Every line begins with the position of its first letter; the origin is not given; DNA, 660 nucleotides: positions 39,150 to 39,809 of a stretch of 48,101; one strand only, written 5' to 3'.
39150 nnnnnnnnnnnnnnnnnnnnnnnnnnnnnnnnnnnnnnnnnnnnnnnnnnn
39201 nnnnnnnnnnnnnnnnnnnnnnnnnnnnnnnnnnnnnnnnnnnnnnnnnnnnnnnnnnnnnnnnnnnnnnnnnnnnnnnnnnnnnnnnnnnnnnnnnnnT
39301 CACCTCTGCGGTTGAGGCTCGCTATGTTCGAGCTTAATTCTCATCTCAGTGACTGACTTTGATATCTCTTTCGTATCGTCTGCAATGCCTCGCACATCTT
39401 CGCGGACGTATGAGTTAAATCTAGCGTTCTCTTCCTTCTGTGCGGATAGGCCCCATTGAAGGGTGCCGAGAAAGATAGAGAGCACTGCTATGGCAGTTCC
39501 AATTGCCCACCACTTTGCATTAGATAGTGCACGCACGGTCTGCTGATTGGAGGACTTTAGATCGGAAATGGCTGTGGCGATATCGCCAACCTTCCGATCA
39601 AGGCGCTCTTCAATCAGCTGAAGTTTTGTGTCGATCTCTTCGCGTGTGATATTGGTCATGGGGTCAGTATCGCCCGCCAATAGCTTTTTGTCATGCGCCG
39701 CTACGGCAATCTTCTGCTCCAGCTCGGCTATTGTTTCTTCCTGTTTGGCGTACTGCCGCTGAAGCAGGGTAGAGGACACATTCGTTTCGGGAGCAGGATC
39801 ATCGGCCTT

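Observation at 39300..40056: Repressor-linked two-gene cassette in the rexAB position: small acidic protein plus coiled-coil single-pass membrane protein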

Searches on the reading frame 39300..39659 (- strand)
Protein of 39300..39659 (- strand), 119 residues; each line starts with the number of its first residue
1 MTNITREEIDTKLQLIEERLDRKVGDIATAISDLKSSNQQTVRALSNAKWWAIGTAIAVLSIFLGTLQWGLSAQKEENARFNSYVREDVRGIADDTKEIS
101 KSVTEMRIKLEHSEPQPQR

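Call 22: find_related_loci(query=A3, collection=genome_contigs, flank=4000)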
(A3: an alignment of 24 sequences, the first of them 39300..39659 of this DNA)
Query A3 (119 aa) in genome_contigs; peptide patterns used: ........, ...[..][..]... (x = any residue, [..] = any of these).
23 stretches matched a pattern; 1 encode a relative of the query (tblastn E <= 1e-3); 1 distinct loci.
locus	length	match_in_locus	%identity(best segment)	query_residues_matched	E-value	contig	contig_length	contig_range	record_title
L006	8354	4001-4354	69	1-118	4e-57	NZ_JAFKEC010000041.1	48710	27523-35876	Pseudomonas palmensis strain BBB001 NODE_41_length_48710_cov_16.5553, whole genome shotgun sequence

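Call 23: find_related_loci(query=A3, collection=viral_contigs, flank=5000)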
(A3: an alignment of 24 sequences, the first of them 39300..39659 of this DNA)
Query A3 (119 aa) in viral_contigs; peptide patterns used: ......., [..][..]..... (x = any residue, [..] = any of these).
135 stretches matched a pattern; 6 encode a relative of the query (tblastn E <= 1e-3); 6 distinct loci.
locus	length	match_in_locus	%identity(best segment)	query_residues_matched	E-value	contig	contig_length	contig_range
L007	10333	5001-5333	74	1-111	2e-55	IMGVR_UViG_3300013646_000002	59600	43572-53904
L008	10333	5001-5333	74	1-111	2e-55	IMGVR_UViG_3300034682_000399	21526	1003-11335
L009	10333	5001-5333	72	1-111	4e-54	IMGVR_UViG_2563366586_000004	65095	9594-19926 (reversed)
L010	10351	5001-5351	48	1-115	5e-33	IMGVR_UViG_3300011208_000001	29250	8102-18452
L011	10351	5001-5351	48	1-115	5e-33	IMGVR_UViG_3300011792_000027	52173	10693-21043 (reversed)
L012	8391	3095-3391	54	1-99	7e-33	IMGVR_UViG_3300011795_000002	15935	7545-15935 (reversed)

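Call 33: find_related_loci(query=A3, collection=metagenome_contigs, flank=3000)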
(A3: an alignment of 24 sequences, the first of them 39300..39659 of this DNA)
Query A3 (119 aa) in metagenome_contigs; peptide patterns used: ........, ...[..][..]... (x = any residue, [..] = any of these).
30 stretches matched a pattern; 6 encode a relative of the query (tblastn E <= 1e-3); 6 distinct loci.
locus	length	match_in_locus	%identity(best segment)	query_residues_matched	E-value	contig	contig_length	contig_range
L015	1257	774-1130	76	1-119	7e-62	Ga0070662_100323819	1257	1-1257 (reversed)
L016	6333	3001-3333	74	1-111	5e-56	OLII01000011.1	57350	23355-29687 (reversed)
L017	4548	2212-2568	71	1-119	4e-56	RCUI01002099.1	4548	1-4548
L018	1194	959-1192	85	1-78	2e-41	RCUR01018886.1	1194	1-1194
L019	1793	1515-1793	56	1-93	3e-33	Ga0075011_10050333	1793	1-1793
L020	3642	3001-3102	51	32-68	2e-6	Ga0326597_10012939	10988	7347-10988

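Call 43: search_protein_representatives(alignment_id=A3)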
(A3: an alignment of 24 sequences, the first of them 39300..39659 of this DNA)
Query: 24 sequences, 174 profile positions. Proteins with E-value up to 0.001 (for the whole library): 413; up to 1e-10: 44; up to 1e-30: 12. The best 150 are listed.
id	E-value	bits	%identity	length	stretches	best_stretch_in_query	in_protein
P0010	6.2e-69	247.6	-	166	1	3-173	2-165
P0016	1.6e-64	233.2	-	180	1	31-173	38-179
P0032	2.7e-64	232.5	-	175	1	23-173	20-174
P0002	7.3e-64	231.1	-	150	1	56-173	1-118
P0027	7.2e-63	227.9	-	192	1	21-173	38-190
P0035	2.3e-60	219.7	-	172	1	10-172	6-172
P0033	4.5e-59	215.5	-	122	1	56-172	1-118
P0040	6.1e-57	208.6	-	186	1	9-173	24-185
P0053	1.1e-51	191.5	-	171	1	43-172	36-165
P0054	3.3e-51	189.9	-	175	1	39-172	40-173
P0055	3.3e-50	186.6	-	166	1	33-171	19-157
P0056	2.4e-43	164.3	-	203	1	34-172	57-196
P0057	1.7e-20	89.9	-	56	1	119-173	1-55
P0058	6.2e-17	78.3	-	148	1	51-130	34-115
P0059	1.0e-16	77.6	-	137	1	39-130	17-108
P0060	5.9e-16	75.1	-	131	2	70-122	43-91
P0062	2.2e-15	73.3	-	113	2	73-116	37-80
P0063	2.8e-15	72.9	-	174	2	50-117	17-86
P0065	1.1e-14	71.0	-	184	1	41-114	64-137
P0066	1.6e-14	70.4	-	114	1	58-130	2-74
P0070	2.9e-13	66.4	-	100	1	56-114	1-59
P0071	1.7e-12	63.9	-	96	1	59-128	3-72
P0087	7.8e-11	58.4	-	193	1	26-173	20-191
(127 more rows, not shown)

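Call 45: search_protein_families(library=pfam, proteins=[P0058, P0059, P0060, P0062, P0063, P0065, P0066, P0070, P0071, P0087], max_evalue=0.01)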
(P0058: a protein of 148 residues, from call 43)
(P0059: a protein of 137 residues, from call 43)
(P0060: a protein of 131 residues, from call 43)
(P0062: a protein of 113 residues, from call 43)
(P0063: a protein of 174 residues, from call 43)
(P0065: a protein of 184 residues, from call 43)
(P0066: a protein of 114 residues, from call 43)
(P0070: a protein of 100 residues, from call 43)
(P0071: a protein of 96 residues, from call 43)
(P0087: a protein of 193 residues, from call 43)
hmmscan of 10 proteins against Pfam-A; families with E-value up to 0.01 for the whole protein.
P0058 (148 aa): 1 family
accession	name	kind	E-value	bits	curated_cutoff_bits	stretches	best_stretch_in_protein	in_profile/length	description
PF06897.17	DUF1269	-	0.0076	17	26.9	0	91-143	22-76/100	Protein of unknown function (DUF1269)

P0059 (137 aa): 0 families

P0060 (131 aa): 1 family
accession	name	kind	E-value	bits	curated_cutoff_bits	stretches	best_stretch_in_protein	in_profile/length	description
PF10779.14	XhlA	-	0.00021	21.9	34.7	0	26-87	2-66/67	Haemolysin XhlA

P0062 (113 aa): 0 families

P0063 (174 aa): 17 families
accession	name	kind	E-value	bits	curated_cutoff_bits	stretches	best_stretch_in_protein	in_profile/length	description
PF23991.1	DUF7310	-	5.9e-08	33.5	40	1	111-166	25-80/83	Coiled-coil region of unknown function (DUF7310)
PF10779.14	XhlA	-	2.6e-06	27.9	34.7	1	115-164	3-52/67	Haemolysin XhlA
PF01519.22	DUF16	-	5.2e-06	27.3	40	1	114-161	32-79/104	Protein of unknown function DUF16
PF07889.17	DUF1664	-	1.1e-05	25.9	34.6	1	113-159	77-123/124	Protein of unknown function (DUF1664)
PF00261.25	Tropomyosin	-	7.8e-05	22.7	38.6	1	111-166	169-224/242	Tropomyosin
PF05377.16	FlaC_arch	-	0.00025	21.8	27.8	1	117-153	1-37/55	Flagella accessory protein C (FlaC)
PF05531.17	NPV_P10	-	0.00032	21.6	29.8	0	124-163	12-47/75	Nucleopolyhedrovirus P10 protein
PF16526.10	CLZ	-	0.0009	20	26.7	0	124-169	11-56/71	C-terminal leucine zipper domain of cyclic nucleotide-gated channels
PF07798.16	CCDC90-like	-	0.0012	19.2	33.5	1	33-90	111-168/175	Coiled-coil domain-containing protein 90-like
PF08954.16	Trimer_CC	-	0.0013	18.7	27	0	105-127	29-51/52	Trimerisation motif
PF17072.10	Spike_torovirin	-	0.0023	16.5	35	1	82-166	841-927/1272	Torovirinae spike glycoprotein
PF06009.19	Laminin_II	-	0.0027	18.2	33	1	109-161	31-83/138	Laminin Domain II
PF04513.17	Baculo_PEP_C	-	0.0028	18.1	38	0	113-166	64-114/140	Baculovirus polyhedron envelope protein, PEP, C terminus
PF15112.11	DUF4559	-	0.0028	17.6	27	1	30-162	189-304/305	Domain of unknown function (DUF4559)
PF01920.25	Prefoldin_2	-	0.0043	17.4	27.6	0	29-70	60-101/106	Prefoldin subunit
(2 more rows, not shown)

P0065 (184 aa): 1 family
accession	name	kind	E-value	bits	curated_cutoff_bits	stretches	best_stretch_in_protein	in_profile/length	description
PF07062.17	Clc-like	-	0.0041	17.1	24.9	0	106-161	80-135/212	Clc-like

P0066 (114 aa): 7 families
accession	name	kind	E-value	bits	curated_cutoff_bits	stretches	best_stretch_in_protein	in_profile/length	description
PF04728.18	LPP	-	0.00033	21.4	29.1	1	83-113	1-31/53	Lipoprotein leucine-zipper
PF05377.16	FlaC_arch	-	0.0017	19.1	27.8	0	82-111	7-36/55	Flagella accessory protein C (FlaC)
PF11166.13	DUF2951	-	0.002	18.8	26.7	1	12-64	37-94/98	Protein of unknown function (DUF2951)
PF05531.17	NPV_P10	-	0.0038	18.1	29.8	0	81-106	17-66/75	Nucleopolyhedrovirus P10 protein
PF01920.25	Prefoldin_2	-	0.0043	17.4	27.6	0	81-111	68-98/106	Prefoldin subunit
PF16526.10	CLZ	-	0.007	17.2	26.7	0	80-113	29-62/71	C-terminal leucine zipper domain of cyclic nucleotide-gated channels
PF14712.11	Snapin_Pallidin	-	0.0077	17.1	29.6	0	76-109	56-89/89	Snapin/Pallidin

P0070 (100 aa): 0 families

P0071 (96 aa): 1 family
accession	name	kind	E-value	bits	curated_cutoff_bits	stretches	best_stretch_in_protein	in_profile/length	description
PF01105.29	EMP24_GP25L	-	0.0044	17.5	25.9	1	12-67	116-171/182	emp24/gp25L/p24 family/GOLD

P0087 (193 aa): 0 families

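Call 47: search_solved_structures(query=A3, max_evalue=1)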
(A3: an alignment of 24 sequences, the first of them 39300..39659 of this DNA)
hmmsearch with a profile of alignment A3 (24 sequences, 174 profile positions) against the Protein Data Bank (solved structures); distinct sequences matched with E-value up to 1: 5.
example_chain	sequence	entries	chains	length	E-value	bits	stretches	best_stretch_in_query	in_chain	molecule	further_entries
6otn_A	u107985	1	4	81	0.19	14.8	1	24-90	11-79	Tropomyosin alpha-3 chain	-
9pv2_A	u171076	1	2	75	0.24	14.5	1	44-102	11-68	Cell cycle protein GpsB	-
8e2b_A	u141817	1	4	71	0.26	14.4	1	42-102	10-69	Cell cycle protein GpsB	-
8e2c_A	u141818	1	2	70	0.27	14.3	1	43-102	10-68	Cell cycle protein GpsB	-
3iv1_A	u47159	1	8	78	0.3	14.2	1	46-101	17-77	Tumor susceptibility gene 101 protein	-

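Call 59: find_encoding_contigs(protein=P0062, flank=3000, max_places=2)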
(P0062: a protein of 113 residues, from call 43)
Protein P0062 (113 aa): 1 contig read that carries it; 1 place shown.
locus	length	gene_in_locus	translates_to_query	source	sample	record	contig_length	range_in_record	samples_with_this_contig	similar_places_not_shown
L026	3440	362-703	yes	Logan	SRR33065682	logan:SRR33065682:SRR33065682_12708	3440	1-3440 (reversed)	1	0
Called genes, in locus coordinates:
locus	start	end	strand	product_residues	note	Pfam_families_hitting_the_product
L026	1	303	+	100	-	?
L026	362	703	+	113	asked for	-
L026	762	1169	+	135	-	PF13384:HTH_23 (weak)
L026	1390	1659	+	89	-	-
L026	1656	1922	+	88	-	-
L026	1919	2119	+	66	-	-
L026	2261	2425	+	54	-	-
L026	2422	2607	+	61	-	-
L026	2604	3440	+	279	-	?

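Call 60: find_encoding_contigs(protein=P0060, flank=3000, max_places=2)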
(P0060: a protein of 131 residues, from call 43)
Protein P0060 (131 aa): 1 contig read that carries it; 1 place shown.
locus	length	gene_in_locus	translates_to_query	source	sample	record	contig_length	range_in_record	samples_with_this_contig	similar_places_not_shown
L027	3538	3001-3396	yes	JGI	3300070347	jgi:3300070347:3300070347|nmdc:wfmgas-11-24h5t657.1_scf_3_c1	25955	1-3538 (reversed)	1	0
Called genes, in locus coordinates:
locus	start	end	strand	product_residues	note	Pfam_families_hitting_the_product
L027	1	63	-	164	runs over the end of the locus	-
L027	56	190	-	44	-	-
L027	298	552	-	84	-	PF06892:Phage_CP76 (weak)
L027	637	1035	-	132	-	-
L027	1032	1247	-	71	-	PF14549:P22_Cro, PF15943:YdaS_toxin, PF01381:HTH_3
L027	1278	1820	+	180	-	PF01381:HTH_3 (weak), PF15943:YdaS_toxin (weak)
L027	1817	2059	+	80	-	-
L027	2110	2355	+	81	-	-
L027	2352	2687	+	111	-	-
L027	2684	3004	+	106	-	-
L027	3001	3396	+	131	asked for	-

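Call 66: list_cluster_members(proteins=[P0058, P0059, P0060, P0062, P0063, P0065, P0066, P0070, P0071, P0087])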
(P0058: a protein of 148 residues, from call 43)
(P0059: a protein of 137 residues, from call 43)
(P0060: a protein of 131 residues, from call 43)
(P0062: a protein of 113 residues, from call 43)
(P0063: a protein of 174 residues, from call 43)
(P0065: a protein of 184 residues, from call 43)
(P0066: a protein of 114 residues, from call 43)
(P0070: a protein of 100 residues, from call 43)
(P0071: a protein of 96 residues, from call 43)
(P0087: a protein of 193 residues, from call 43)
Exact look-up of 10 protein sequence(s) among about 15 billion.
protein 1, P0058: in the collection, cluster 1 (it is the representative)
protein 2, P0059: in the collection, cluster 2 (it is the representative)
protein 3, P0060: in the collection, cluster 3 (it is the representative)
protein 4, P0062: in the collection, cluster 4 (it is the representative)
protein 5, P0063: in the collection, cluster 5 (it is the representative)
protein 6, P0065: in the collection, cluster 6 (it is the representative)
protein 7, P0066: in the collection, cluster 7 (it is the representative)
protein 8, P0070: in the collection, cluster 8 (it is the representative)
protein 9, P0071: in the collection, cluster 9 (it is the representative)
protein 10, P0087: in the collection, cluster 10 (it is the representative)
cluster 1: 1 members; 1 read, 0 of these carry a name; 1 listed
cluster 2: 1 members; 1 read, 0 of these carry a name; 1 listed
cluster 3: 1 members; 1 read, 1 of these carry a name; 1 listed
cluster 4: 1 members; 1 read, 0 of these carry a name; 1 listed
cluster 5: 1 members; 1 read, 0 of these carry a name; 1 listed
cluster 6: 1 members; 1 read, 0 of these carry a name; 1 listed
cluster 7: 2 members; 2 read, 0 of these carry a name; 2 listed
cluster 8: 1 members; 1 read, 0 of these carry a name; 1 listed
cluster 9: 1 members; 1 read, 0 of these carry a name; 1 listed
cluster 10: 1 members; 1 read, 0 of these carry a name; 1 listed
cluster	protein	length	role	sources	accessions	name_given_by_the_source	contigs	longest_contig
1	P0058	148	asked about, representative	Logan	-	-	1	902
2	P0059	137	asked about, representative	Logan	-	-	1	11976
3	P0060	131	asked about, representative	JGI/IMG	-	hypothetical protein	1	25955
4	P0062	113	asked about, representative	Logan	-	-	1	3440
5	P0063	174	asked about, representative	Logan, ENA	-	-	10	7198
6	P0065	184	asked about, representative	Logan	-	-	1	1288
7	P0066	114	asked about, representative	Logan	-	-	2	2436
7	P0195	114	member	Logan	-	-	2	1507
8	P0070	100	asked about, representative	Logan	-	-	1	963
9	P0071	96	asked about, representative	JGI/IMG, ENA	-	-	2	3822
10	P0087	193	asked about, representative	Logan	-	-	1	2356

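Call 68: find_homologous_proteins(query=A4, max_evalue=0.00001)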
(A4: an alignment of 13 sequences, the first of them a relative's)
Query A4 (13 sequences) (113 aa, profile of the alignment): 459 proteins with E <= 0.00001 among 5433 candidates; the best 120 are listed.
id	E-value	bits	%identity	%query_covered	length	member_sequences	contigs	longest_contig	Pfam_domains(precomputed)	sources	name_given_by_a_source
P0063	5.9e-36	141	42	94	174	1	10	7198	PF01519.23,PF10779.15,PF23991.2,PF07889.18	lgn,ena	-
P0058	1.3e-34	137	44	69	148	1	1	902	-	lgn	-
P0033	4.9e-32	129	45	84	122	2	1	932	-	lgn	-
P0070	7.2e-32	128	38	88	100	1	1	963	-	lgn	-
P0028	1.1e-31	128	53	67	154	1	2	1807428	-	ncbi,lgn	-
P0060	2.1e-31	127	50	68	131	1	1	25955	-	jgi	jgi:hypothetical protein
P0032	2.2e-31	127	44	84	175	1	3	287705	-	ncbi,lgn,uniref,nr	ncbi:hypothetical protein [Pseudomonas sp. NBRC 100443]|uniref:hypothetical protein n=1 Tax=Pseudomo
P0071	4.8e-31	125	29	66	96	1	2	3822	-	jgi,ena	-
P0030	9.3e-31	125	51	67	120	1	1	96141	-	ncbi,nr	ncbi:hypothetical protein NG726_11715 [Pseudomonas sp. MOB-449]|nr:hypothetical protein [Pseudomonas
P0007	9.3e-31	125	43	82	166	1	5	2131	-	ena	-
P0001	1.1e-30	124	42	71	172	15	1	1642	-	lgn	-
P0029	1.4e-30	124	44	84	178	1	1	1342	-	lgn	-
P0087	1.9e-30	124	33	85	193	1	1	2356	-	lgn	-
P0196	1.6e-29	121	41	66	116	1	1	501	-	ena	-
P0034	2.9e-29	120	44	84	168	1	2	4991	-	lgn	-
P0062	1.4e-27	114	100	100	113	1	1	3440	-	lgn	-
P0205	7.6e-25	105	35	96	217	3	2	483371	-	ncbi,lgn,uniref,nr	ncbi:hypothetical protein [Burkholderia gladioli]|uniref:hypothetical protein n=2 Tax=Burkholderia g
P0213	2.2e-24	104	36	90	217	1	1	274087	-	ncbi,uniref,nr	ncbi:hypothetical protein QP575_10495 [Alcaligenes faecalis subsp. phenolicus]|uniref:hypothetical p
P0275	1.6e-21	95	34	98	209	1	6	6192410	-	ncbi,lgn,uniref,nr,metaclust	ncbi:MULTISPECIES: hypothetical protein [Pseudomonas]|uniref:hypothetical protein n=1 Tax=Pseudomona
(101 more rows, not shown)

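Call 69: find_encoding_contigs(protein=P0205, flank=3500, max_places=1)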
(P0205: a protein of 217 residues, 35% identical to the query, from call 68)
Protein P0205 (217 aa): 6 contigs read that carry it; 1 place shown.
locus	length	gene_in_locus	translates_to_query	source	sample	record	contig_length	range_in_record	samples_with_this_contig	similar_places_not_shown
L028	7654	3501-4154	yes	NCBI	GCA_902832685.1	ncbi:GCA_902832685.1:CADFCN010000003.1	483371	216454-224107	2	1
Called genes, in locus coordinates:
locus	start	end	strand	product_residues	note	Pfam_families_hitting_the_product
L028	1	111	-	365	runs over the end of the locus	PF01555:N6_N4_Mtase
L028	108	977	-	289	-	-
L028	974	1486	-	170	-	PF00145:DNA_methylase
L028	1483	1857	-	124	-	-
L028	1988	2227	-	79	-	PF15943:YdaS_toxin (weak)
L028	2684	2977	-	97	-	-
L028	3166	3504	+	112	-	-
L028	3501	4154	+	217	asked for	-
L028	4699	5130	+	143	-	-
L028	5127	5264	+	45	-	-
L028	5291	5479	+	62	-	-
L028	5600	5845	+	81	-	-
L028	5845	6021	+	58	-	-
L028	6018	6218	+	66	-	-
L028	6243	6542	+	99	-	PF13619:KTSC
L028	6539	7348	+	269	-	PF12705:PDDEXK_1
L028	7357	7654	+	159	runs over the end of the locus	PF13392:HNH_3, PF13936:HTH_38 (weak)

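Call 70: find_encoding_contigs(protein=P0213, flank=3500, max_places=1)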
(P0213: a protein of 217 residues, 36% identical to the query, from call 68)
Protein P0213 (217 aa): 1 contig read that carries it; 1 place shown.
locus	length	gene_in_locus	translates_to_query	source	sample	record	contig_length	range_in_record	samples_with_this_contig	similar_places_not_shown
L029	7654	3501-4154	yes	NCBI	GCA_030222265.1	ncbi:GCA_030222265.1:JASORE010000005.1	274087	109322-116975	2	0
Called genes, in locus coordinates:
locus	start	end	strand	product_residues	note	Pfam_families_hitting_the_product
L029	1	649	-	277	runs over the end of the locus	-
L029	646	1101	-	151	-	PF16786:RecA_dep_nuc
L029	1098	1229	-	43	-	-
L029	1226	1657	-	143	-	-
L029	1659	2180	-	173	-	-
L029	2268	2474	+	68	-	-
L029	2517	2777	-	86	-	PF14549:P22_Cro, PF15943:YdaS_toxin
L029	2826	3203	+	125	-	PF12844:HTH_19, PF01381:HTH_3, PF13560:HTH_31 (weak)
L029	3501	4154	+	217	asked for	-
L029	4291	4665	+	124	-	-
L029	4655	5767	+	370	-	PF14350:Beta_protein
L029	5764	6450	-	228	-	PF26915:Phage_P4_cII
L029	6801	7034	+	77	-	-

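Call 71: find_encoding_contigs(protein=P0275, flank=3500, max_places=2)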
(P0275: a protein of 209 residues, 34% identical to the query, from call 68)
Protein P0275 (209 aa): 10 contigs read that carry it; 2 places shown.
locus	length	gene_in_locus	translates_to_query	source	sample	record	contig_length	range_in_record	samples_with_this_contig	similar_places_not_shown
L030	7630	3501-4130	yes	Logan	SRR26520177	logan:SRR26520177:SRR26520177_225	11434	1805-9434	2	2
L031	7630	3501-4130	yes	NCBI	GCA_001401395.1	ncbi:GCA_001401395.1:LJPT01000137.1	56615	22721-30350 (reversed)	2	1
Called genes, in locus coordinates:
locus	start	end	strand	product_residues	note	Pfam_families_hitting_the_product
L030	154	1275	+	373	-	PF00226:DnaJ (faint)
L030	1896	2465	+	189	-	PF22022:Phage_int_M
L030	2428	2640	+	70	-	-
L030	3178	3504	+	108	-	-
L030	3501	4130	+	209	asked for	-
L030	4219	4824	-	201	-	-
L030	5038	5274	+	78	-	-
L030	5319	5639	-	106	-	-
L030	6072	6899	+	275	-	-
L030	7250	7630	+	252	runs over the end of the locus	PF04383:KilA-N, PF26567:BstA_C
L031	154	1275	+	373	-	PF00226:DnaJ (faint)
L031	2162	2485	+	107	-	-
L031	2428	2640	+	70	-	-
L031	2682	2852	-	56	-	-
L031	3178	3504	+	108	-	-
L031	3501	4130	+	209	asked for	-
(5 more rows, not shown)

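Call 88: search_protein_families(library=pfam, proteins=[L007:4517-4873:+, L028:3166-3504:+, L009:4541-4825:+, L010:4562-4894:+, L012:2634-2951:+, L006:3418-3804:+, L030:3178-3504:+], max_evalue=0.01)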
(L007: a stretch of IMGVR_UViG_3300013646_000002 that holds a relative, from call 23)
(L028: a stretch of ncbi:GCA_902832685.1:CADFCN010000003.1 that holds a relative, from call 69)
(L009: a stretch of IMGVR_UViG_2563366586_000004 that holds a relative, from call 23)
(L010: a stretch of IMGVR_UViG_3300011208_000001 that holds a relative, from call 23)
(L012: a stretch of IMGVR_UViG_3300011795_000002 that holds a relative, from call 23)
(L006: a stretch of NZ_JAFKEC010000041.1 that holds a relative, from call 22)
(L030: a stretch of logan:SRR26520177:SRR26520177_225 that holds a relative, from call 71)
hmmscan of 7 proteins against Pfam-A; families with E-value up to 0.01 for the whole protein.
L007:4517-4873:+ (118 aa): 1 family
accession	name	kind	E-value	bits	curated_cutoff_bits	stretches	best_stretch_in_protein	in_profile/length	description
PF09723.15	Zn_ribbon_8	-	0.0029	18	34.4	0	29-41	23-35/41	Zinc ribbon domain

L028:3166-3504:+ (112 aa): 1 family
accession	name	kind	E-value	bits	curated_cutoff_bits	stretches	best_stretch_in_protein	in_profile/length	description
PF11781.13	Zn_ribbon_RRN7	-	0.0022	18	27.1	0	35-49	3-17/32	Zinc-finger of RNA-polymerase I-specific TFIIB, Rrn7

L009:4541-4825:+ (94 aa): 0 families

L010:4562-4894:+ (110 aa): 0 families

L012:2634-2951:+ (105 aa): 0 families

L006:3418-3804:+ (128 aa): 0 families

L030:3178-3504:+ (108 aa): 0 families
